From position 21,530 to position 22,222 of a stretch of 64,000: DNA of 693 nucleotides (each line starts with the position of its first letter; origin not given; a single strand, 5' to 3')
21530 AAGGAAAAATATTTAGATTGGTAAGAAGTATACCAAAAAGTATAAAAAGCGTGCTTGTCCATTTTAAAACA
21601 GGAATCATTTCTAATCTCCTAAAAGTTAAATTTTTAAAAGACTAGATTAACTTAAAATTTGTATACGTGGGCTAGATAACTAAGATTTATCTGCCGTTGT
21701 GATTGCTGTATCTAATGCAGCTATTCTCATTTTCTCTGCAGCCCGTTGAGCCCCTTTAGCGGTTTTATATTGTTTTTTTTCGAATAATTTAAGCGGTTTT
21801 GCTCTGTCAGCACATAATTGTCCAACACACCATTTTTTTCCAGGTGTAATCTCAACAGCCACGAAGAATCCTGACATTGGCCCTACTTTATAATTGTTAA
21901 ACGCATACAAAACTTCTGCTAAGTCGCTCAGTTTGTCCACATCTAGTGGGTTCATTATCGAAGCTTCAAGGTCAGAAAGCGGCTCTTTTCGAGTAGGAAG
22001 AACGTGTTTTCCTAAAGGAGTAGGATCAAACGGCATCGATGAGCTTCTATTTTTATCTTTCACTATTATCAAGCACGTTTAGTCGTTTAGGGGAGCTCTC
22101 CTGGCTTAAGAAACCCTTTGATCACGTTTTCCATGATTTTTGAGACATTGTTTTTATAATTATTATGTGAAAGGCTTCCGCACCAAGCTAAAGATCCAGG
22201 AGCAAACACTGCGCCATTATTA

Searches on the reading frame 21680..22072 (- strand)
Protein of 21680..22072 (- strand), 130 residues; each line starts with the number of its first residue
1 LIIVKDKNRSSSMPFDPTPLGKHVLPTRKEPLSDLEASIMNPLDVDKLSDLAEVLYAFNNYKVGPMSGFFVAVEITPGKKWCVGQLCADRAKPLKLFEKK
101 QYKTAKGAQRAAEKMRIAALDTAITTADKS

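Call 3: search_protein_families(library=pfam, proteins=[window:21680-22072:-], max_evalue=0.1)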
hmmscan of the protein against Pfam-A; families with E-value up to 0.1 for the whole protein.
window:21680-22072:- (130 aa): 0 families

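Call 4: search_protein_families(library=ncbifam, proteins=[window:21680-22072:-], max_evalue=0.1)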
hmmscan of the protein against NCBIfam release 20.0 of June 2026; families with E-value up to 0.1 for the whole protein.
window:21680-22072:- (130 aa): 0 families

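Call 28: search_solved_structures(query=A2, max_evalue=10, show_alignments=1)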
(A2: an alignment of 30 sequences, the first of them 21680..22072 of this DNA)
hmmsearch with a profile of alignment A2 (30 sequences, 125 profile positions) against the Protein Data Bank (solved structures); distinct sequences matched with E-value up to 10: 2.
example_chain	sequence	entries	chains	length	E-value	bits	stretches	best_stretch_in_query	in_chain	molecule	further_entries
2k6i_A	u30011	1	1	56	0.49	13.3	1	88-121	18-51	Uncharacterized protein MJ0223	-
3ry0_A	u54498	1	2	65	0.89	12.5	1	35-83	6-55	Putative tautomerase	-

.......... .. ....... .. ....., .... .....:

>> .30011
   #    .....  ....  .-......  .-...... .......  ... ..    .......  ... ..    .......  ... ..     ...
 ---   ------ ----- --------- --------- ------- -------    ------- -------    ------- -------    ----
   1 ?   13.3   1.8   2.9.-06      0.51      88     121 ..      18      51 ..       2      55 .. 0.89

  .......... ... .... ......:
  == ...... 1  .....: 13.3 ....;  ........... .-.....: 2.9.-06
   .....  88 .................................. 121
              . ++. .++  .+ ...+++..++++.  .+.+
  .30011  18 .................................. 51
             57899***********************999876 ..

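Call 40: find_homologous_proteins(query=window:21680-22072:-, max_evalue=0.001)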
Query window:21680-22072:- (130 aa): 109 proteins with E <= 0.001 among 130 candidates.
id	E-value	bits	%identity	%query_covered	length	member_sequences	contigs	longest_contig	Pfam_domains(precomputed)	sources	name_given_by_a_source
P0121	2.6e-67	242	93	91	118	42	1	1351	PF26354.1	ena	-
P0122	1.7e-65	237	92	91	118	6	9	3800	PF26354.1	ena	-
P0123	6.0e-65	235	92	91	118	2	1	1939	-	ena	-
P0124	1.9e-62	227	88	90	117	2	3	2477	-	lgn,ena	-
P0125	1.1e-61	224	88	87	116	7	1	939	-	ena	-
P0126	4.9e-48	180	68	90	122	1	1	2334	PF26354.1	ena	-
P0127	3.8e-47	177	86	72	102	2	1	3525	-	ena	-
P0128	8.2e-47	176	70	89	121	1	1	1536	PF26354.1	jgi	jgi:hypothetical protein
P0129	9.1e-47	176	68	87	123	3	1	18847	PF26354.1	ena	-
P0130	2.3e-46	175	68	90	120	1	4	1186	PF26354.1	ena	-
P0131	3.9e-46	174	70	88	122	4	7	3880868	PF26354.1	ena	-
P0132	4.4e-46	174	69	85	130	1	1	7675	PF26354.1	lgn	-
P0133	5.1e-46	174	69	89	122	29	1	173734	PF26354.1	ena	-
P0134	5.5e-46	174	70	88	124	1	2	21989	PF26354.1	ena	-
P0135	9.6e-46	173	70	86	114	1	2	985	PF26354.1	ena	-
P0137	4.5e-45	171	72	85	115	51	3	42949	PF26354.1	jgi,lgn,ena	-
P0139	9.2e-45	170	73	85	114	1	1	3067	PF26354.1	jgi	jgi:hypothetical protein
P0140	4.0e-44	168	71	82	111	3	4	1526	PF26354.1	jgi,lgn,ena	-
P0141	4.3e-44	167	70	84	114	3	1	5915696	PF26354.1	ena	-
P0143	2.3e-43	165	70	82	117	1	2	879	PF26354.1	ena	-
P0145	3.6e-43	164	65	85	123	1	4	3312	PF26354.1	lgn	-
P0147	6.7e-43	164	67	85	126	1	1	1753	PF26354.1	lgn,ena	-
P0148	1.2e-42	163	65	88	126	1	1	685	PF26354.1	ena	-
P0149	1.8e-42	162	68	84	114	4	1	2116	PF26354.1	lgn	-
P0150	2.5e-42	162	65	94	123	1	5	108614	PF26354.1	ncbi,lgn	-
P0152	4.8e-42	161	64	94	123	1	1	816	PF26354.1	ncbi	-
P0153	4.8e-42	161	68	84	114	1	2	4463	PF26354.1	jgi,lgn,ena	jgi:hypothetical protein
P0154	9.4e-42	160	65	87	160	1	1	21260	PF26354.1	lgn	-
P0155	1.6e-41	159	57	97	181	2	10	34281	PF26354.1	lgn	-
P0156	2.9e-41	158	60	87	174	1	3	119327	PF26354.1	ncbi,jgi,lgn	ncbi:MAG: hypothetical protein ACU85U_22030 [Gammaproteobacteria bacterium]|jgi:hypothetical protein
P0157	2.9e-41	158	64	92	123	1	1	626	PF26354.1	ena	-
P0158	3.2e-41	158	64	95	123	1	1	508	PF26354.1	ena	-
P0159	5.3e-41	157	63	94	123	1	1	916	PF26354.1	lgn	-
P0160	7.8e-41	157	56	94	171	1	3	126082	PF26354.1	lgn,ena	-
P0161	8.8e-41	157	64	87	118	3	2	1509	PF26354.1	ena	-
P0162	1.3e-40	156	66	85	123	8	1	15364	PF26354.1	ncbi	-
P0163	1.9e-40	156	71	75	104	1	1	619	PF26354.1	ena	-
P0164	2.0e-40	156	57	97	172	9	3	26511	PF26354.1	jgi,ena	jgi:hypothetical protein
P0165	3.1e-40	155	57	90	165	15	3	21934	PF26354.1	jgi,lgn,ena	-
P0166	3.4e-40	155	63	89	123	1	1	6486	PF26354.1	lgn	-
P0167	3.9e-40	155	62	94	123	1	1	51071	PF26354.1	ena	-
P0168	6.4e-40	154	62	94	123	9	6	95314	PF26354.1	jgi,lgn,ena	-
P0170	7.5e-40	154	62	78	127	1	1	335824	PF26354.1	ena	-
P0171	7.6e-40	154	65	85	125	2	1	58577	PF26354.1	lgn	-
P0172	9.1e-40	153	63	87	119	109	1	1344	PF26354.1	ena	-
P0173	1.1e-39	153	69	77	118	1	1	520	PF26354.1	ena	-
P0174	1.1e-39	153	65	85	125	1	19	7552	PF26354.1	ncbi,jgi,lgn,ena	jgi:hypothetical protein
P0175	2.2e-39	152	58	94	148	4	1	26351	PF26354.1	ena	-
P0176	2.4e-39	152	64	84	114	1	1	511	PF26354.1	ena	-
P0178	5.2e-39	151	58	87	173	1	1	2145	PF26354.1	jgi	-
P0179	9.7e-39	150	57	91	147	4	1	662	PF26354.1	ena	-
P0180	1.3e-38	150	54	97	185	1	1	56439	PF26354.1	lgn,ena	-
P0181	1.7e-38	149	64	84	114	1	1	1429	PF26354.1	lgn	-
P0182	2.3e-38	149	65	82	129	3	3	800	PF26354.1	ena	-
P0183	3.0e-38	149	56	96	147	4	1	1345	PF26354.1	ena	-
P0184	1.3e-37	147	63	80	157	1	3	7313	PF26354.1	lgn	-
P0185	1.9e-37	146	62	88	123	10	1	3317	PF26354.1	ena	-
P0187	1.1e-36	144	54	96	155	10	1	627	PF26354.1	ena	-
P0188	1.5e-36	143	58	84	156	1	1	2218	PF26354.1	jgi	jgi:hypothetical protein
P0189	3.7e-36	142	63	80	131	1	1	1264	PF26354.1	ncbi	-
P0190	5.2e-36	141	60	80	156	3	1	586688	PF26354.1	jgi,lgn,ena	-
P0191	2.0e-35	139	57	85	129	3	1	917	PF26354.1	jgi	jgi:hypothetical protein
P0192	6.4e-35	138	59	80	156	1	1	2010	PF26354.1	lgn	-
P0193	9.1e-35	137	72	69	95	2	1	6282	PF26354.1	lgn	-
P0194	8.7e-34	134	62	75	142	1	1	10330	PF26354.1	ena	-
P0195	1.3e-33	134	61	75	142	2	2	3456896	PF26354.1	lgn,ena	-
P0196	1.9e-33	133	51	97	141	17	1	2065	PF26354.1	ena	-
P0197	2.6e-33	133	60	80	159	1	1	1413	PF26354.1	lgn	-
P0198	6.8e-33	131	55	84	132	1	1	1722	PF26354.1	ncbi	-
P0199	7.3e-33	131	55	88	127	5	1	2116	PF26354.1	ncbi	-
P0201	1.6e-32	130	71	65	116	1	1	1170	PF26354.1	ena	-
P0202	2.1e-32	130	55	88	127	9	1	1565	PF26354.1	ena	-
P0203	4.6e-32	129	59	73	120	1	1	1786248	PF26354.1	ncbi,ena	-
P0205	3.6e-31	126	57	75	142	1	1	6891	PF26354.1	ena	-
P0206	3.3e-30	123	56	78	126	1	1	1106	PF26354.1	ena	-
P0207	3.9e-30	122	53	88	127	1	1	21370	PF26354.1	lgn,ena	-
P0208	4.7e-30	122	55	78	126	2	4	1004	PF26354.1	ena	-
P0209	6.6e-30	122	55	78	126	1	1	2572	PF26354.1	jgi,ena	-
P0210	7.6e-30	121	52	88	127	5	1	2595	PF26354.1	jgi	-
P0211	2.3e-29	120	66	62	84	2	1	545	PF26354.1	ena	-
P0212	3.0e-29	120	55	82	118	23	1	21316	PF26354.1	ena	-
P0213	6.5e-29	118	54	78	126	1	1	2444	PF26354.1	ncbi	-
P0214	7.0e-29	118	56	75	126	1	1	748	PF26354.1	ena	-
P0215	1.0e-28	118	52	79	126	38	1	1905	PF26354.1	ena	-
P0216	1.2e-28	118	56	76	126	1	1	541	PF26354.1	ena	-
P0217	1.2e-28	118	53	78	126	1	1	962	PF26354.1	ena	-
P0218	9.1e-28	115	53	82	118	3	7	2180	PF26354.1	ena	-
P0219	2.5e-27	113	53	82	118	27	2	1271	PF26354.1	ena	-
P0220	7.5e-27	112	57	71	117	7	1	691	PF26354.1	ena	-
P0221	1.1e-25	108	52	80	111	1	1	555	PF26354.1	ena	-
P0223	3.1e-24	103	52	77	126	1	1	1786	PF26354.1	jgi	jgi:hypothetical protein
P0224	3.1e-24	103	50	82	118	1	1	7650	PF26354.1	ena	-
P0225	1.9e-22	98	52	72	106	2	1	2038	PF26354.1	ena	-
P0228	4.1e-21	93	53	62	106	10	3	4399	PF26354.1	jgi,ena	jgi:hypothetical protein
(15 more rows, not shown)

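Call 42: search_protein_families(library=pfam, proteins=[window:21680-22072:-, P0131, P0141], max_evalue=10)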
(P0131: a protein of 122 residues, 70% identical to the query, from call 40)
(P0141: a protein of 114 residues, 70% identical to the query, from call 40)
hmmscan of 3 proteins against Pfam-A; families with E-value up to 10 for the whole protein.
window:21680-22072:- (130 aa): 0 families

P0131 (122 aa): 1 family
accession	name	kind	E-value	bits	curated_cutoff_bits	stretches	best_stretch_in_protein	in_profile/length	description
PF09258.16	Glyco_transf_64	-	0.21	11.3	21.3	1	6-59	49-102/245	Glycosyl transferase family 64 domain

P0141 (114 aa): 0 families

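Call 59: predict_structure(alignment_id=A3)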
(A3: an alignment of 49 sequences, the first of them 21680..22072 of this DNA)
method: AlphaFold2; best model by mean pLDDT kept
length: 130 residues; sequences in the alignment: 49
mean_pLDDT: 79.3   pTM: 0.66
mean pLDDT of the five models: 79.3, 77.9, 69.6, 68.6, 60.3
residues with pLDDT >= 90: 46; 70-90: 46; 50-70: 26; < 50: 12
segments of 3 or more residues with pLDDT < 50: 3-11
pLDDT, mean of each block of 10 residues (from residue 1): 47 55 66 90 87 82 78 94 91 89 96 92 64
secondary structure, 60 per line:
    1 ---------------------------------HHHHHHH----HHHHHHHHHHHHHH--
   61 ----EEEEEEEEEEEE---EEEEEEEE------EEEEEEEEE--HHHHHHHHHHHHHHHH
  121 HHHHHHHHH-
elements in order: H34-40 H45-58 E65-76 E80-87 E94-102 H105-129

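Call 62: fold_search(model_id=the predicted structure, library=pdb)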
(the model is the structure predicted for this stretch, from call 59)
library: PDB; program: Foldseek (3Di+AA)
matches with E <= 10: 295; with E <= 0.001: 0
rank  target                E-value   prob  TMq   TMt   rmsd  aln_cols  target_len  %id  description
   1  1e8o_C                1.4e-01  0.41  0.24  0.36   9.0        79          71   16  Core of the Alu domain of the mammalian SRP (released 2000-11-08)
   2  4h61_B                2.7e-01  0.13  0.22  0.21  10.1       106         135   16  Structure of the Schizosaccharomyces pombe Mediator subunit Med6 (released 2012-10-31)
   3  5ja8_G                6.5e-01  0.13  0.24  0.27   9.6        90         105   11  Crystal structure of the HigB2 toxin in complex with Nb2 (released 2017-04-05)
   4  9uzo_D                6.5e-01  0.09  0.23  0.20   8.1        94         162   17  Cryo-EM Structure of the Vaccinia Virus Entry/Fusion Complex (EFC) Lacking the F9 Subunit (released 2025-12-17)
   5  9f3n_A                6.9e-01  0.04  0.15  0.05  17.1       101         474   15  Crystal structure of the intermediate open state of apo Kluyveromyces lactis glucokinase (released 2025-05-14)
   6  4dkk                  7.4e-01  0.10  0.21  0.23  12.5        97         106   10  The X-ray Crystal Structure of the Human STAU1 SSM-'RBD'5 Domain-Swapped Dimer (released 2013-03-20)
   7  9van_A                7.9e-01  0.11  0.22  0.04  12.9       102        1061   11  Cryo-EM structure of human full length KICSTOR complex (state 2) (released 2025-11-12)
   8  6lvv_B                9.5e-01  0.15  0.30  0.31  15.0       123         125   12  N, N-dimethylformamidase (released 2020-08-12)
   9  3vyy_A                1.1e+00  0.12  0.21  0.29   8.7        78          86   18  Structural insights into RISC assembly facilitated by dsRNA binding domains of human RNA helicase A (DHX9) (released 2013-02-13)
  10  5u0s_F                1.1e+00  0.06  0.16  0.11  15.4        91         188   14  Cryo-EM structure of the Mediator-RNAPII complex (released 2017-03-08)
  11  6lvb_B                1.2e+00  0.13  0.30  0.32  15.5       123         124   12  Structure of Dimethylformamidase, tetramer (released 2020-06-03)
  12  9y9z_35               1.2e+00  0.08  0.19  0.12  13.4       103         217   12  Cryo-EM structure of conoid fiber from Toxoplasma gondii (24-nm repeat) (released 2025-12-03)
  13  2nvn                  1.2e+00  0.03  0.15  0.16  11.7        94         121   16  Crystal structure of a protein with a cupin-like fold and unknown function (YP_400729.1) from Synechococcus SP. PCC 7942 (released 2006-12-12)
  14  2n3f_MODEL_1_A        1.3e+00  0.11  0.25  0.23  11.3        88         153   15  Solution structure of both dsRBDs of DRB4 along with linker (viz. DRB4(1-153)) (released 2016-09-07)
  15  4hh4_C                1.3e+00  0.02  0.12  0.07  18.9       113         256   12  Structure of the CcbJ Methyltransferase from Streptomyces caelestis (released 2013-10-30)
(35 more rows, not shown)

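Call 76: search_protein_representatives(alignment_id=A3)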
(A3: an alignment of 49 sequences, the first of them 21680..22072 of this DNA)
Query: 49 sequences, 125 profile positions. Proteins with E-value up to 0.001 (for the whole library): 68; up to 1e-10: 37; up to 1e-30: 6. The best 68 are listed.
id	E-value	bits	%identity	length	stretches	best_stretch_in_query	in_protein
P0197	5.5e-54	197.3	-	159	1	9-121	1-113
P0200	2.5e-45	169.3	-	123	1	1-119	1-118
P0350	6.9e-36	138.8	-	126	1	6-117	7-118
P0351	6.9e-34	132.3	-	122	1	15-118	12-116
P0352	3.8e-32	126.7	-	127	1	5-117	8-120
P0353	3.1e-31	123.8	-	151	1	16-117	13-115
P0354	1.8e-30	121.3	-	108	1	9-101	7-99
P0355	1.0e-28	115.7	-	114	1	37-118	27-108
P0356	9.5e-28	112.5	-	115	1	37-118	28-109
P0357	2.9e-27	111.0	-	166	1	30-115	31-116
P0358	5.7e-27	110.0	-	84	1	9-76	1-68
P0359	5.2e-25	103.7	-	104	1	13-87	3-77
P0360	6.8e-25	103.3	-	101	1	2-77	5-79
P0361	7.6e-24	99.9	-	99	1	16-93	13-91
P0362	2.8e-23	98.1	-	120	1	22-116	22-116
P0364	2.0e-18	82.4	-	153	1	33-117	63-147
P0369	6.0e-16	74.4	-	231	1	36-122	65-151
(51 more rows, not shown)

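Call 77: find_encoding_contigs(protein=P0364, flank=6000, max_places=2)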
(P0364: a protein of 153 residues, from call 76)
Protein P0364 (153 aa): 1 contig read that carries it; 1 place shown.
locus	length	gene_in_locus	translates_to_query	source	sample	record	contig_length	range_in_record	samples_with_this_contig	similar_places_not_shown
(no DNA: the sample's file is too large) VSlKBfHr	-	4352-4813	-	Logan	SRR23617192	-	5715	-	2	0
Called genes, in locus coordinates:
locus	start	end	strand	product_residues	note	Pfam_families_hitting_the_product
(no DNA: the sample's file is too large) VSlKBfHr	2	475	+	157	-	?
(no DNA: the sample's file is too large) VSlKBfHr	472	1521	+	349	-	PF00005:ABC_tran, PF13304:AAA_21 (faint), PF08352:oligo_HPY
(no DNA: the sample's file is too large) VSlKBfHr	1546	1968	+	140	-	PF26354:DMF_alpha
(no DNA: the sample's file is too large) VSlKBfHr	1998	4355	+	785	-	PF13385:Laminin_G_3, PF20254:DMFA2_C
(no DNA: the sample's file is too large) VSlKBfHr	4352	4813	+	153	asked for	-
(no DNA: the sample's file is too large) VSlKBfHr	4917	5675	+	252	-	PF23441:SDR (weak), PF00106:adh_short, PF08659:KR, PF13561:adh_short_C2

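Call 78: find_encoding_contigs(protein=P0369, flank=6000, max_places=2)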
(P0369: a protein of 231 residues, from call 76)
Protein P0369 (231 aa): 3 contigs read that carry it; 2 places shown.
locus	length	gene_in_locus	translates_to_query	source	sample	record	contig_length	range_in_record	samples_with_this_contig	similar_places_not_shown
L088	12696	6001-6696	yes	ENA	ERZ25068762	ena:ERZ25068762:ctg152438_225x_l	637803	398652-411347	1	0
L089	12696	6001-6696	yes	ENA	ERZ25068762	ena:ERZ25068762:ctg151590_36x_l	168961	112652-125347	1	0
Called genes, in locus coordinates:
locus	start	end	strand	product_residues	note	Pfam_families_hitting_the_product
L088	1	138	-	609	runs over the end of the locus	PF08447:PAS_3, PF08448:PAS_4 (weak), PF12860:PAS_7, PF00512:HisKA (weak), PF02518:HATPase_c, PF00072:Response_reg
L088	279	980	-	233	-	PF00072:Response_reg, PF08281:Sigma70_r4_2 (weak), PF00196:GerE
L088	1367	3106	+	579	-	PF01145:Band_7, PF15975:Flot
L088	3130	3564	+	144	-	PF26354:DMF_alpha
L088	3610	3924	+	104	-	-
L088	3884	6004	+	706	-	PF20254:DMFA2_C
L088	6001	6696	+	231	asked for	-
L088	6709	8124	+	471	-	PF13433:Peripla_BP_5, PF13458:Peripla_BP_6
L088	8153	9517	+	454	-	PF00005:ABC_tran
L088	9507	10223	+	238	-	PF00005:ABC_tran, PF13304:AAA_21 (faint)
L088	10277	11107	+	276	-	PF02653:BPD_transp_2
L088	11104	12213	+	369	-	PF02653:BPD_transp_2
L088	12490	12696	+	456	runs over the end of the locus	PF00909:Ammonium_transp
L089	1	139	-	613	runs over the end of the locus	PF08447:PAS_3, PF08448:PAS_4 (weak), PF12860:PAS_7, PF00512:HisKA (weak), PF02518:HATPase_c, PF00072:Response_reg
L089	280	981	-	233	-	PF00072:Response_reg, PF08281:Sigma70_r4_2 (weak), PF00196:GerE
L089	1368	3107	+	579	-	PF01145:Band_7, PF15975:Flot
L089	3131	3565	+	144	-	PF26354:DMF_alpha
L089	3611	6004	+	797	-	PF13385:Laminin_G_3 (weak), PF20254:DMFA2_C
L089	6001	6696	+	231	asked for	-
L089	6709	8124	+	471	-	PF13433:Peripla_BP_5, PF13458:Peripla_BP_6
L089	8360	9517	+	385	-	PF00005:ABC_tran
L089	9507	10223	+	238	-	PF00005:ABC_tran, PF13304:AAA_21 (faint)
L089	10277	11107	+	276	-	PF02653:BPD_transp_2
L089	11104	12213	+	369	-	PF02653:BPD_transp_2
